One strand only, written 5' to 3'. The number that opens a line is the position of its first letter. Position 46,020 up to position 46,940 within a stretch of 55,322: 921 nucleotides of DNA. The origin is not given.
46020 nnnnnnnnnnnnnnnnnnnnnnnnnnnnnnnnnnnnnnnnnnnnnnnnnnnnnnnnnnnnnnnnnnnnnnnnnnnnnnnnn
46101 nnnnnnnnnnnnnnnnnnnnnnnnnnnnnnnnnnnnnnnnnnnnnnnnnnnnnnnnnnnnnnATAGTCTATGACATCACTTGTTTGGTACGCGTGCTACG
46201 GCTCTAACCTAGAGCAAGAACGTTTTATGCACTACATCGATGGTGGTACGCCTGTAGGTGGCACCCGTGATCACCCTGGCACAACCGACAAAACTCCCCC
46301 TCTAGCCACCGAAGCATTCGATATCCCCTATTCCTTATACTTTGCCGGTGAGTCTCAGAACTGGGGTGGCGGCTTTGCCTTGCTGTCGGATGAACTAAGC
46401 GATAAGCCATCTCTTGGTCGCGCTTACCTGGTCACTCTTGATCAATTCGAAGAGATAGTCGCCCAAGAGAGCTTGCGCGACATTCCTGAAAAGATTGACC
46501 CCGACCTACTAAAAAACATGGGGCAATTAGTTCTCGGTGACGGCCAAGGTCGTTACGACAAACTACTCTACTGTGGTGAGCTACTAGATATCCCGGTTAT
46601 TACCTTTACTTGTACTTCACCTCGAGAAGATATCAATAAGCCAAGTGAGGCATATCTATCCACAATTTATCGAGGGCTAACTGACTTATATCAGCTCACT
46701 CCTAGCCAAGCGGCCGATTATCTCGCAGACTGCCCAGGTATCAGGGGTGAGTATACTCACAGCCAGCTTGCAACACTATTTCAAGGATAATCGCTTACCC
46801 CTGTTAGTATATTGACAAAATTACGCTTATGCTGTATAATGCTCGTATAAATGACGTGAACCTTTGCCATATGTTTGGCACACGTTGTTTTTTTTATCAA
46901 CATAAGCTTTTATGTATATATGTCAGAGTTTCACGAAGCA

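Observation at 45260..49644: Compact peptide-ligase/peptidase module: S51 peptidase, GGCT-like protein, two tandem ATP-grasp ligases and a membrane micro-ORF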

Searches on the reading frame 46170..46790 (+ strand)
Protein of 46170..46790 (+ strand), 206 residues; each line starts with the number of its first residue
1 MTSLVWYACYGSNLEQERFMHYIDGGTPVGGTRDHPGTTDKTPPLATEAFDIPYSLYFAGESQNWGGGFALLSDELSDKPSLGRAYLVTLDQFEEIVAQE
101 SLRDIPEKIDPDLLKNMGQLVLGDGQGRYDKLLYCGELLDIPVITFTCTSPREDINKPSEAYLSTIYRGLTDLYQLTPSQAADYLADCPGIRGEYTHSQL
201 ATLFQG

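Call 3: search_protein_families(library=pfam, proteins=[window:46170-46790:+], max_evalue=0.01)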
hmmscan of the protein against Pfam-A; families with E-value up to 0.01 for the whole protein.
window:46170-46790:+ (206 aa): 0 families

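Call 4: search_protein_families(library=ncbifam, proteins=[window:46170-46790:+], max_evalue=0.01)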
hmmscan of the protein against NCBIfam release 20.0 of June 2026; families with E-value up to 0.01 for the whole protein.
window:46170-46790:+ (206 aa): 0 families

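Call 9: search_solved_structures(query=window:46170-46790:+, max_evalue=10, show_alignments=2)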
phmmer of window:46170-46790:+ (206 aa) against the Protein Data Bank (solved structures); distinct sequences matched with E-value up to 10: 0.

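Call 11: search_protein_families(library=pfam, proteins=[window:46170-46790:+], max_evalue=10)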
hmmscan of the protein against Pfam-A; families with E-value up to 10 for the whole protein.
window:46170-46790:+ (206 aa): 0 families

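Call 12: find_homologous_proteins(query=window:46170-46790:+)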
Query window:46170-46790:+ (206 aa): 9 proteins with E <= 0.001 among 123 candidates.
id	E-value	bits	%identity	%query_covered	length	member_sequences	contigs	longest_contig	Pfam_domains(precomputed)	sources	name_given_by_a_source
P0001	1.7e-137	474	100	100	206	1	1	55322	-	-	-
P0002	1.6e-36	144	40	98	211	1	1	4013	-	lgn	-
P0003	8.1e-36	142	40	99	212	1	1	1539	-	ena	-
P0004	7.1e-35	139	37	98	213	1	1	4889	-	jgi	jgi:hypothetical protein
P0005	9.2e-33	132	40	98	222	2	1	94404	-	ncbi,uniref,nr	ncbi:hypothetical protein [Streptomyces sp. WM6378]|uniref:hypothetical protein n=1 Tax=Streptomyces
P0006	1.5e-32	131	40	98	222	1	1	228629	-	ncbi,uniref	ncbi:histone deacetylase [Streptomyces sp. NPDC050516]|uniref:histone deacetylase n=1 Tax=Streptomyc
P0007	2.8e-31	127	39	99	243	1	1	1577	-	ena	-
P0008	5.4e-19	87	36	89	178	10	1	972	-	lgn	-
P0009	3.9e-16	77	35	89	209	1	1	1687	-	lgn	-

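Call 13: find_encoding_contigs(protein=P0005, flank=10000, max_places=3)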
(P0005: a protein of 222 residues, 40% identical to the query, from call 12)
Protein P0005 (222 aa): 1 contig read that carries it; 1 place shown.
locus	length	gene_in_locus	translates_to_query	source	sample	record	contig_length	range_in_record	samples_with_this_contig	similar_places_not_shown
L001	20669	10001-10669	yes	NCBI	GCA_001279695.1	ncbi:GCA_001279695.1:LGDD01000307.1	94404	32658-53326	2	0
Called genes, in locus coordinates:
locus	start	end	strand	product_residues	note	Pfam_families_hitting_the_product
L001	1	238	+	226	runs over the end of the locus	PF00535:Glycos_transf_2, PF12804:NTP_transf_3 (faint)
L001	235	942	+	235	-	PF09837:DUF2064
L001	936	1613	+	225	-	PF13489:Methyltransf_23, PF13847:Methyltransf_31 (weak), PF08241:Methyltransf_11 (weak), PF08242:Methyltransf_12, PF13649:Methyltransf_25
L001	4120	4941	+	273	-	PF01978:TrmB, PF24217:DUF7436 (faint)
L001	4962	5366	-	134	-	-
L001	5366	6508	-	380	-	PF00174:Oxidored_molyb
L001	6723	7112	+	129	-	PF00903:Glyoxalase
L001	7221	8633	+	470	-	PF26314:MptA_B_family (faint), PF09594:GT87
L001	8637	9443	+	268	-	PF01381:HTH_3, PF12844:HTH_19 (weak), PF13560:HTH_31, PF17765:MLTR_LBD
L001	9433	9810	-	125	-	PF12680:SnoaL_2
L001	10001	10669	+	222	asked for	-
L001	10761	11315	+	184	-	PF13302:Acetyltransf_3, PF00583:Acetyltransf_1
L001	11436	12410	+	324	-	PF01341:Glyco_hydro_6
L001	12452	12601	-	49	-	-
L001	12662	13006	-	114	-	-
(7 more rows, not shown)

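Call 14: find_encoding_contigs(protein=P0006, flank=10000, max_places=3)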
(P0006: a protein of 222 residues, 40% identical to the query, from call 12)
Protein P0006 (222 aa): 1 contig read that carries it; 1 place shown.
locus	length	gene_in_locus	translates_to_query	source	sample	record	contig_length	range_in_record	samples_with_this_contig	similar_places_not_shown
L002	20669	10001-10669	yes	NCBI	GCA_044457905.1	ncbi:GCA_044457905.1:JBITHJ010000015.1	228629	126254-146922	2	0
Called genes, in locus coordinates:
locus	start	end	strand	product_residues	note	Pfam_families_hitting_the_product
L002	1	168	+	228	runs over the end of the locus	PF00535:Glycos_transf_2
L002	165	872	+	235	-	PF09837:DUF2064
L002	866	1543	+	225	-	PF13489:Methyltransf_23, PF13847:Methyltransf_31 (weak), PF08241:Methyltransf_11 (weak), PF08242:Methyltransf_12, PF13649:Methyltransf_25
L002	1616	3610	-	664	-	PF05345:He_PIG, PF20773:InhA-like_MAM (weak)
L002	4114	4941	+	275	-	PF01978:TrmB, PF24217:DUF7436 (faint)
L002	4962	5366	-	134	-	-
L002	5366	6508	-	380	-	PF00174:Oxidored_molyb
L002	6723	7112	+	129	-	PF00903:Glyoxalase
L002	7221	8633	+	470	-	PF26314:MptA_B_family (faint), PF09594:GT87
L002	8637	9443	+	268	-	PF01381:HTH_3, PF12844:HTH_19 (weak), PF13560:HTH_31, PF17765:MLTR_LBD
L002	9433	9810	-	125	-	PF12680:SnoaL_2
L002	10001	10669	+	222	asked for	-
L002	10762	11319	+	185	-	PF00583:Acetyltransf_1, PF13302:Acetyltransf_3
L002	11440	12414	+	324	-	PF01341:Glyco_hydro_6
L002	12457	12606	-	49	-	-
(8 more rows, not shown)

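Call 15: find_encoding_contigs(protein=P0004, flank=5000, max_places=3)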
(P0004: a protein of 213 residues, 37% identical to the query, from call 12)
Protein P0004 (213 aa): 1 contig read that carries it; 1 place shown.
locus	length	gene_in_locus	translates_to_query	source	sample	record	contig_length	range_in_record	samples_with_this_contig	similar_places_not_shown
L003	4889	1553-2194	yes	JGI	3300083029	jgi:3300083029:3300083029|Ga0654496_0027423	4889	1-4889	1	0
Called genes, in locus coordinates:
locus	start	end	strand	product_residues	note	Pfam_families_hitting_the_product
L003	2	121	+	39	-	?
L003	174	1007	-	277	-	-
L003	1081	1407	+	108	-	PF12728:HTH_17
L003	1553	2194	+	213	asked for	-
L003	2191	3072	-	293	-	PF02653:BPD_transp_2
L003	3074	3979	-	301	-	PF02653:BPD_transp_2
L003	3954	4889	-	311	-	?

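Call 16: find_encoding_contigs(protein=P0002, flank=5000, max_places=3)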
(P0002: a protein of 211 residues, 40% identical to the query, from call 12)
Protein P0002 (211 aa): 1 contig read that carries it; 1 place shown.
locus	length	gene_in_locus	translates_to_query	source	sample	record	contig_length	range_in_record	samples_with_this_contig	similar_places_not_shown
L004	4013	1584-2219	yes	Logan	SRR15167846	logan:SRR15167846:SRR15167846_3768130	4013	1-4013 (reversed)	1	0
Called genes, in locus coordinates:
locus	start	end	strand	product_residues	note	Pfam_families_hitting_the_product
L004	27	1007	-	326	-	PF08538:DUF1749 (weak), PF00561:Abhydrolase_1, PF01738:DLH (faint), PF02089:Palm_thioest (weak), PF05057:DUF676 (weak), PF12146:Hydrolase_4, PF12697:Abhydrolase_6 (weak)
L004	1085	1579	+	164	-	PF01643:Acyl-ACP_TE, PF20791:Acyl-ACP_TE_C (weak), PF13279:4HBT_2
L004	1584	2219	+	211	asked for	-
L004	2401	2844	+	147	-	-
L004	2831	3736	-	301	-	PF00892:EamA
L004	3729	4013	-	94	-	?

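Call 35: predict_structure(alignment_id=A2)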
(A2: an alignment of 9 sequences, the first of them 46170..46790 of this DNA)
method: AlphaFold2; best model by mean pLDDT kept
length: 206 residues; sequences in the alignment: 9
mean_pLDDT: 92.1   pTM: 0.89
mean pLDDT of the five models: 92.1, 90.6, 89.6, 89.5, 88.4
residues with pLDDT >= 90: 160; 70-90: 41; 50-70: 5; < 50: 0
segments of 3 or more residues with pLDDT < 50: none
pLDDT, mean of each block of 10 residues (from residue 1): 91 94 88 89 97 95 87 92 98 94 82 95 86 97 93 83 95 97 95 94 93
secondary structure, 60 per line:
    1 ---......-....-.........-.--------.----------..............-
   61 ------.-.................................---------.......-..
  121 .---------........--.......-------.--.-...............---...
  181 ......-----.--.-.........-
elements in order: E4-9 H11-14 H16-24 E46-59 E69-89 H90-101 H111-117 E119-121 E131-138 E141-147 H160-174 H178-186 H197-205

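Call 40: fold_search(model_id=the predicted structure, library=pdb)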
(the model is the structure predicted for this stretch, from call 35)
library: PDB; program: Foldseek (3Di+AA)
matches with E <= 10: 343; with E <= 0.001: 6
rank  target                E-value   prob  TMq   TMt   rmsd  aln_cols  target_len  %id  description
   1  2i5t_A                5.8e-07  1.00  0.53  0.62   7.6       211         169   15  Crystal Structure of hypothetical protein LOC79017 from Homo sapiens (released 2006-09-12)
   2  3cry_B                7.4e-07  1.00  0.52  0.62   7.9       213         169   16  Gamma-glutamyl cyclotransferase (released 2008-04-29)
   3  2rbh_A                1.1e-06  1.00  0.53  0.63   7.8       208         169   15  Gamma-glutamyl cyclotransferase (released 2007-10-02)
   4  2i5t_B                1.8e-06  1.00  0.52  0.62   7.6       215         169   15  Crystal Structure of hypothetical protein LOC79017 from Homo sapiens (released 2006-09-12)
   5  2rbh_B                2.3e-06  1.00  0.53  0.62   7.7       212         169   15  Gamma-glutamyl cyclotransferase (released 2007-10-02)
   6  3cry_A                2.9e-06  1.00  0.52  0.62   7.7       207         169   15  Gamma-glutamyl cyclotransferase (released 2008-04-29)
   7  5i8i_B                2.7e-01  0.28  0.34  0.06   9.6       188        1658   13  Crystal Structure of the K. lactis Urea Amidolyase (released 2017-04-05)
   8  5m9n_B                2.8e-01  0.02  0.10  0.10  20.9       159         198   13  Crystal structure of human TDRD1 extended Tudor domain in complex with a symmetrically dimethylated E2F peptide (released 2016-11-16)
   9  1tbu_A                4.7e-01  0.05  0.10  0.17  10.1        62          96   13  Crystal structure of N-terminal domain of yeast peroxisomal thioesterase-1 (released 2005-10-04)
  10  1tbu_D                5.0e-01  0.05  0.10  0.17  10.2        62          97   13  Crystal structure of N-terminal domain of yeast peroxisomal thioesterase-1 (released 2005-10-04)
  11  1tbu_B                5.0e-01  0.04  0.10  0.17  10.4        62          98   13  Crystal structure of N-terminal domain of yeast peroxisomal thioesterase-1 (released 2005-10-04)
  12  6q0f                  5.6e-01  0.01  0.12  0.11  16.2       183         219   10  Crystal structure of ligand-binding domain of Pseudomonas fluorescens chemoreceptor CtaA in complex with L-valine (released 2020-03-18)
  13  4iss_B                6.4e-01  0.23  0.32  0.12   8.3       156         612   14  SeMet-substituted Kluyveromyces lactis Allophanate Hydrolase (released 2013-06-19)
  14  4ist_A                6.8e-01  0.20  0.33  0.13   8.4       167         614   14  S177A Kluyveromyces lactis Allophanate Hydrolase (released 2013-06-19)
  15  4r4u_C                7.7e-01  0.02  0.14  0.11  19.0       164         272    9  Crystal structure of acyl-CoA thioesterase tesB from Yersinia pestis in complex with coenzyme A (released 2015-04-15)
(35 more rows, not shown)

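Call 70: search_protein_families(library=padloc, proteins=[window:46170-46790:+], max_evalue=0.01)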
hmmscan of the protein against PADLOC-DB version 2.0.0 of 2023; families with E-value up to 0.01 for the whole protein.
window:46170-46790:+ (206 aa): 0 families
